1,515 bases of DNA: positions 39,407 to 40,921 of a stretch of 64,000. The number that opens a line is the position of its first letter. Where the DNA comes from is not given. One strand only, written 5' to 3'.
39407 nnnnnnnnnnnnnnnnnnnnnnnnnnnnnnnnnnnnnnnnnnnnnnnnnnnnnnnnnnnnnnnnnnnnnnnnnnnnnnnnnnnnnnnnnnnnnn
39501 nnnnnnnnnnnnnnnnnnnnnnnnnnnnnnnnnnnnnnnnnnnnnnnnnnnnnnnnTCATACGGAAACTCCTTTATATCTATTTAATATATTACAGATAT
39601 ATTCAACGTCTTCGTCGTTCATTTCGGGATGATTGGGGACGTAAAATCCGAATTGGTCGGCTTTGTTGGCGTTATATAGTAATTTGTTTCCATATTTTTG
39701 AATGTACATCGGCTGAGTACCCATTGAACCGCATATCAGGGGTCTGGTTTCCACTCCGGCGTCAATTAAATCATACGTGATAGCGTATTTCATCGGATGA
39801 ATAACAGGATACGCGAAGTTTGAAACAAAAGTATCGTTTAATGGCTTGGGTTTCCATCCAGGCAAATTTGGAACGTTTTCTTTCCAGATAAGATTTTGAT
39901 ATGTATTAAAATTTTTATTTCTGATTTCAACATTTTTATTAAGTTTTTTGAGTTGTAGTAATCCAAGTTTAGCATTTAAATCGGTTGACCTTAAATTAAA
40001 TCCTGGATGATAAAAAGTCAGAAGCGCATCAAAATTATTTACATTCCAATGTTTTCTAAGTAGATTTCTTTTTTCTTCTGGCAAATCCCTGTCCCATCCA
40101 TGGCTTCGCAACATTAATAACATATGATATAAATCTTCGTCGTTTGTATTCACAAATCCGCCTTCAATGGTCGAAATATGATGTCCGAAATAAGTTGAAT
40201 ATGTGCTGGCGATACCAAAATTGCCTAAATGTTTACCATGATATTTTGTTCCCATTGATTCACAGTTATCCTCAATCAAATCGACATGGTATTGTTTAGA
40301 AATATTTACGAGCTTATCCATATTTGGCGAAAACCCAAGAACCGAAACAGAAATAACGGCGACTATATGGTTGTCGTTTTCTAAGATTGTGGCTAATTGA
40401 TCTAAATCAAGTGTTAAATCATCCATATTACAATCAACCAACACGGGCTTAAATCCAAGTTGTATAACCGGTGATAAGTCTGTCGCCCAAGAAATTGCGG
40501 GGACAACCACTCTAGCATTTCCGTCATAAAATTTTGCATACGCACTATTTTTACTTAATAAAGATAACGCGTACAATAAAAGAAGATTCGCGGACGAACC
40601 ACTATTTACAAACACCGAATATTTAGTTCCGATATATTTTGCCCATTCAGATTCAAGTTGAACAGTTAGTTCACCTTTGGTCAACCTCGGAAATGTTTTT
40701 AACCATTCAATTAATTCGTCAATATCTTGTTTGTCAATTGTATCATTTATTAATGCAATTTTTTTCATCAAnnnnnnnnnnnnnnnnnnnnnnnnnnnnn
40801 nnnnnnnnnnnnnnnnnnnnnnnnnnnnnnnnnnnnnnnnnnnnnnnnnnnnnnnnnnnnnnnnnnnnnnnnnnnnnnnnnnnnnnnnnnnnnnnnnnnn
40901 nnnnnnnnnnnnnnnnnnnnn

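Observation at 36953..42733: Carbamoyltransferase, GMD, DegT aminotransferase and B12-radical-SAM in one co-directional run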

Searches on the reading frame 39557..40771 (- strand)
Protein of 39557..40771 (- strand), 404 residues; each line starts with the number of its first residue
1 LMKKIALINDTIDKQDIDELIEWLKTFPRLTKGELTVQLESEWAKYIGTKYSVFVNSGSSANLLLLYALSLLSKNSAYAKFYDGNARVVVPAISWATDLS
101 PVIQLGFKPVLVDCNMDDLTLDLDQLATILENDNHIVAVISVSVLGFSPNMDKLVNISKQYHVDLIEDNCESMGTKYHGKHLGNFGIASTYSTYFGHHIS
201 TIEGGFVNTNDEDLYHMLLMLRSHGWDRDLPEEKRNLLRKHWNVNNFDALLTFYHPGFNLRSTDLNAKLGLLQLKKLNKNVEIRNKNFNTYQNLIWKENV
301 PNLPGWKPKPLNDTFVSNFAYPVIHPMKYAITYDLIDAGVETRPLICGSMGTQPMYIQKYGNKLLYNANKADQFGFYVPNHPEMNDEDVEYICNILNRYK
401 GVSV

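Call 4: search_protein_families(library=pfam, proteins=[window:39557-40771:-], max_evalue=0.01)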
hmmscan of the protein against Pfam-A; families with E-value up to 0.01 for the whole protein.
window:39557-40771:- (404 aa): 1 family
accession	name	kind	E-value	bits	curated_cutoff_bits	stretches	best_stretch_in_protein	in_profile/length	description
PF01041.23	DegT_DnrJ_EryC1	-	2.6e-60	205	19.8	1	12-396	3-359/360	DegT/DnrJ/EryC1/StrS aminotransferase family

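Call 9: search_protein_families(library=ncbifam, proteins=[window:39557-40771:-], max_evalue=0.001)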
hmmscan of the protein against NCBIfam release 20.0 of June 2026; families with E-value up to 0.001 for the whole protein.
window:39557-40771:- (404 aa): 8 families
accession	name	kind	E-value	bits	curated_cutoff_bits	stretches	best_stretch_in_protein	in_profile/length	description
NF011936.0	PRK15407.1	equivalog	7.7e-58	196.2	423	1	9-399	41-435/440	lipopolysaccharide biosynthesis protein RfbH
TIGR03588.1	PseC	equivalog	1.1e-52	179.3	423.5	1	9-398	6-378/380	UDP-4-amino-4,6-dideoxy-N-acetyl-beta-L-altrosamine transaminase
TIGR04181.1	NHT_00031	hypoth_equivalog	1.3e-34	119.6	420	1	20-364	16-343/359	LegC family aminotransferase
NF008658.2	PRK11658.1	equivalog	2.3e-32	112.1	631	1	5-397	5-374/379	UDP-4-amino-4-deoxy-L-arabinose aminotransferase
TIGR04427.1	PLP_DesI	equivalog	7.6e-20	71.4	650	1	12-396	29-379/390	dTDP-4-dehydro-6-deoxyglucose aminotransferase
NF008687.0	PRK11706.1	equivalog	4.5e-19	68.4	375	1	87-294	73-266/375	dTDP-4-amino-4,6-dideoxygalactose transaminase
TIGR02379.1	ECA_wecE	subfamily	2.3e-13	49.7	434.85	1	87-229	73-214/376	dTDP-4-amino-4,6-dideoxy-D-glucose transaminase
NF004608.1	PRK05937.1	equivalog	0.0001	21.2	399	1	34-175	54-184/366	8-amino-7-oxononanoate synthase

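Call 17: search_solved_structures(query=window:39557-40771:-, max_evalue=1e-10, show_alignments=3)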
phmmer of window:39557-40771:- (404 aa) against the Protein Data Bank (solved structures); distinct sequences matched with E-value up to 1e-10: 42.
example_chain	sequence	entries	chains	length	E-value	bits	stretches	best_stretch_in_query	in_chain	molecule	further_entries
2gms_A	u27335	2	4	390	3e-60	207.8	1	28-396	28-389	Putative pyridoxamine 5-phosphate-dependent dehydrase, Wbdk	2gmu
3b8x_A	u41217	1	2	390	3e-59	204.5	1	28-396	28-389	Pyridoxamine 5-phosphate-dependent dehydrase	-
2r0t_A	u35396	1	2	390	5e-59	203.7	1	28-396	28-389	Pyridoxamine 5-phosphate-dependent dehydrase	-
3gr9_A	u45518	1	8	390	5.6e-59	203.6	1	28-396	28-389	ColD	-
3bcx_A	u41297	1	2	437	1.8e-32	116.3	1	30-401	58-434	CDP-6-deoxy-L-threo-D-glycero-4-hexulose-3-dehydrase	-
3bb8_A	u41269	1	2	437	3.2e-31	112.1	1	30-401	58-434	CDP-4-keto-6-deoxy-D-glucose-3-dehydrase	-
2fn6_A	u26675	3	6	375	2.4e-27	99.4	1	2-394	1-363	AMINOTRANSFERASE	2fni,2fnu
3bn1_A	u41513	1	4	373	1.1e-26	97.3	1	5-394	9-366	Perosamine synthetase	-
3dr7_A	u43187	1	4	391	1.3e-26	97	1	5-394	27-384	Putative perosamine synthetase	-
3dr4_A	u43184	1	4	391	1.8e-26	96.5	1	5-394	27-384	Putative perosamine synthetase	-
9wvy_A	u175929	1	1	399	2.3e-24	89.6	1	10-354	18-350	Putative NDP-4-keto-6-deoxyglucose-3-dehydratase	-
7b0d_A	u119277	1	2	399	5.6e-23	85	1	14-228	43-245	Glutamine--scyllo-inositol transaminase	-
7b0m_AAA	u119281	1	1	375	2.6e-22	82.8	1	31-215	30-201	Sugar aminotransferase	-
7n63_A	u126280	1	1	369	2.4e-20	76.4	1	30-224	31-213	Putative aminotransferase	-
1mdo_A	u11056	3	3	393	1.4e-19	73.9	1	30-398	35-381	ArnB aminotransferase | UDP-4-amino-4-deoxy-L-arabinose--oxoglutarate aminotransferase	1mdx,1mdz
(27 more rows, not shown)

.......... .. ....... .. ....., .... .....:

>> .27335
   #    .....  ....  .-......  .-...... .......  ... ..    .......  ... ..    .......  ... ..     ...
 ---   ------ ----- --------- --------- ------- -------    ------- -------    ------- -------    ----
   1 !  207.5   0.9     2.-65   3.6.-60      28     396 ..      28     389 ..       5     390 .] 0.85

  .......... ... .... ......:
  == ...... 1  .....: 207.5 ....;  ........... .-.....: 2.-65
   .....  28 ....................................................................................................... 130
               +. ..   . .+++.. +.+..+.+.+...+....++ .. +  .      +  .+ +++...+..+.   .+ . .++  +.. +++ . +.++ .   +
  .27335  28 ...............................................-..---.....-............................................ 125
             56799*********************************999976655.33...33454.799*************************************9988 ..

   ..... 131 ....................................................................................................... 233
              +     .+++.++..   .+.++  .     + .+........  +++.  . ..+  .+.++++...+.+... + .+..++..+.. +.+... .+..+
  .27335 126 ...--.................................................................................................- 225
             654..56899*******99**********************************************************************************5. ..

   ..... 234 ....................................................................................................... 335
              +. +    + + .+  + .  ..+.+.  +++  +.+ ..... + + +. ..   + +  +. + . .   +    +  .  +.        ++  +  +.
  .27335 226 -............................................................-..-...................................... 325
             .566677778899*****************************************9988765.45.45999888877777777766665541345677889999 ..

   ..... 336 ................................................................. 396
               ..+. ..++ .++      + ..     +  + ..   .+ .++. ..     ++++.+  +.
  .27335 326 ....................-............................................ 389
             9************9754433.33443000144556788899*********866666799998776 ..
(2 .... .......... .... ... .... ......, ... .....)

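Call 63: search_dna_similar(query=window:39557-40771:-, collection=phages, mode=protein, max_rows=25)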
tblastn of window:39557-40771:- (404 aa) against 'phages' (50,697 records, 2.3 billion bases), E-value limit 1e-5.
Records with a match: 64; places in all: 68; records where one place covers at least 80% of the query: 60.
Best place of each record, by identity: <60% 64.
By first word of the organism name: Synechococcus 54; uncultured 2; Marine 2; Salmonella 2; Aphanizomenon 2; Planktothrix 1; Bacteriophage 1.
By host as written in the record: - 51; Synechococcus sp. MW02 4; Synechococcus sp. 3; Salmonella enterica subsp. enterica serovar Kentucky 2; Synechococcus sp. WH 7803 1; Synechococcus sp. LTWRED 1; Aphanizomenon flos-aquae 1; Planktothrix agardhii 1.
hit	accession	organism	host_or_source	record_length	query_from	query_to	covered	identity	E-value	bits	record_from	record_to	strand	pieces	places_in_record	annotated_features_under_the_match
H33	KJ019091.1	Synechococcus phage ACG-2014f_Syn7803US26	-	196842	7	398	97%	34.5%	5e-42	163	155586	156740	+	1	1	hypothetical protein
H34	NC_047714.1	Synechococcus phage ACG-2014f_Syn7803US26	-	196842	7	398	97%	34.5%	5e-42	163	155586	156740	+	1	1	aminotransferase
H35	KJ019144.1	Synechococcus phage ACG-2014f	-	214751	7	398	97%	34.5%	5e-42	163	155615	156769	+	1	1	hypothetical protein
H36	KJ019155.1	Synechococcus phage ACG-2014f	-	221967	7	398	97%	34.5%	5e-42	163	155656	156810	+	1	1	hypothetical protein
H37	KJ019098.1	Synechococcus phage ACG-2014f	-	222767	7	398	97%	34.5%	5e-42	163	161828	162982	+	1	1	hypothetical protein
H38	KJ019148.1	Synechococcus phage ACG-2014f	-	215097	7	398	97%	34.3%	7e-42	163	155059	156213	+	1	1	hypothetical protein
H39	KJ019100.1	Synechococcus phage ACG-2014f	-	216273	7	398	97%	34.3%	7e-42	163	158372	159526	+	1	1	hypothetical protein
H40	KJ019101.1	Synechococcus phage ACG-2014f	-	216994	7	398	97%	34.3%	7e-42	163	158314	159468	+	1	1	hypothetical protein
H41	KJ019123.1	Synechococcus phage ACG-2014f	-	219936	7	398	97%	34.3%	7e-42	163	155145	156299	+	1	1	hypothetical protein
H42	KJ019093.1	Synechococcus phage ACG-2014f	-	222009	7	398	97%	34.3%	7e-42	163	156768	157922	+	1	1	hypothetical protein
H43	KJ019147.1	Synechococcus phage ACG-2014f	-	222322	7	398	97%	34.3%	7e-42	163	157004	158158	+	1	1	hypothetical protein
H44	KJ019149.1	Synechococcus phage ACG-2014f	-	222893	7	398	97%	34.3%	7e-42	163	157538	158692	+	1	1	hypothetical protein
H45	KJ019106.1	Synechococcus phage ACG-2014f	-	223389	7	398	97%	34.3%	7e-42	163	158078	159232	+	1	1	hypothetical protein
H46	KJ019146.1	Synechococcus phage ACG-2014f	-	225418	7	398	97%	34.3%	7e-42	163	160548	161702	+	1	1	hypothetical protein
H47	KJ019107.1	Synechococcus phage ACG-2014f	-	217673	7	398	97%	34.3%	1e-41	162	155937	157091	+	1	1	hypothetical protein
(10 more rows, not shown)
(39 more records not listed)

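Call 65: get_annotated_region(hit=H34, flank=7000)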
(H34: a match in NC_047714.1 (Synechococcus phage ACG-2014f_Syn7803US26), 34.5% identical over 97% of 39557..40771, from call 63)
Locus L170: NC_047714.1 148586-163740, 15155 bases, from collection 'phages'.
description: Synechococcus phage ACG-2014f_Syn7803US26, complete genome.
organism: Synechococcus phage ACG-2014f_Syn7803US26 (NCBI taxid 2790346)
taxonomy: Viruses; Duplodnaviria; Heunggongvirae; Uroviricota; Caudoviricetes; Kyanoviridae; Atlauavirus; Atlauavirus caeruleum
host: -; source: -; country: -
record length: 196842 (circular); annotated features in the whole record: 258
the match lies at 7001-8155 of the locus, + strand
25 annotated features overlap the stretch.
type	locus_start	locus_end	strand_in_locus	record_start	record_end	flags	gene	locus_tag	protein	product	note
CDS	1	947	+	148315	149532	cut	-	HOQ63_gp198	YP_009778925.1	hypothetical protein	-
CDS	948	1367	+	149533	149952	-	-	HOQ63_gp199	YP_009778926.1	CpeT-like antenna protein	-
CDS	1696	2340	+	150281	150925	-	-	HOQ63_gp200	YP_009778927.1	hypothetical protein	-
CDS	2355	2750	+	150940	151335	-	-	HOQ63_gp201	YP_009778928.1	hypothetical protein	-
CDS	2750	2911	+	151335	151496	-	-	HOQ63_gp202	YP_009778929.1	hypothetical protein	-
CDS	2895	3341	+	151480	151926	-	-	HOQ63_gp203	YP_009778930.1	peptide deformylase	Chain A, Crystal Structure Of A Probable Peptide Deformylase From Synechococcus Phage S-SSM7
CDS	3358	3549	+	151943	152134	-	-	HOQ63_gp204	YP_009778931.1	hypothetical protein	-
CDS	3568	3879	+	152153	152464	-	-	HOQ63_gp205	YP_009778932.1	hypothetical protein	-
CDS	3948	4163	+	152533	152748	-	-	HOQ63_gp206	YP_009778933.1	hypothetical protein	-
CDS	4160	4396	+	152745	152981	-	-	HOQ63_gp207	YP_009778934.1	hypothetical protein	-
CDS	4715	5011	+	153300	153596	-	-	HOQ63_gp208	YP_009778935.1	hypothetical protein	-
CDS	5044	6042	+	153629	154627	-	-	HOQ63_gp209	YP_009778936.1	nucleotide-sugar epimerase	-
CDS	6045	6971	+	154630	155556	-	-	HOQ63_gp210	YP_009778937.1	nucleotide-sugar epimerase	-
CDS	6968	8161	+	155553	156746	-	-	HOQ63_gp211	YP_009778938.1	aminotransferase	-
CDS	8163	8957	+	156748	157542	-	-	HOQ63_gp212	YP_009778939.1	glycosyltransferase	-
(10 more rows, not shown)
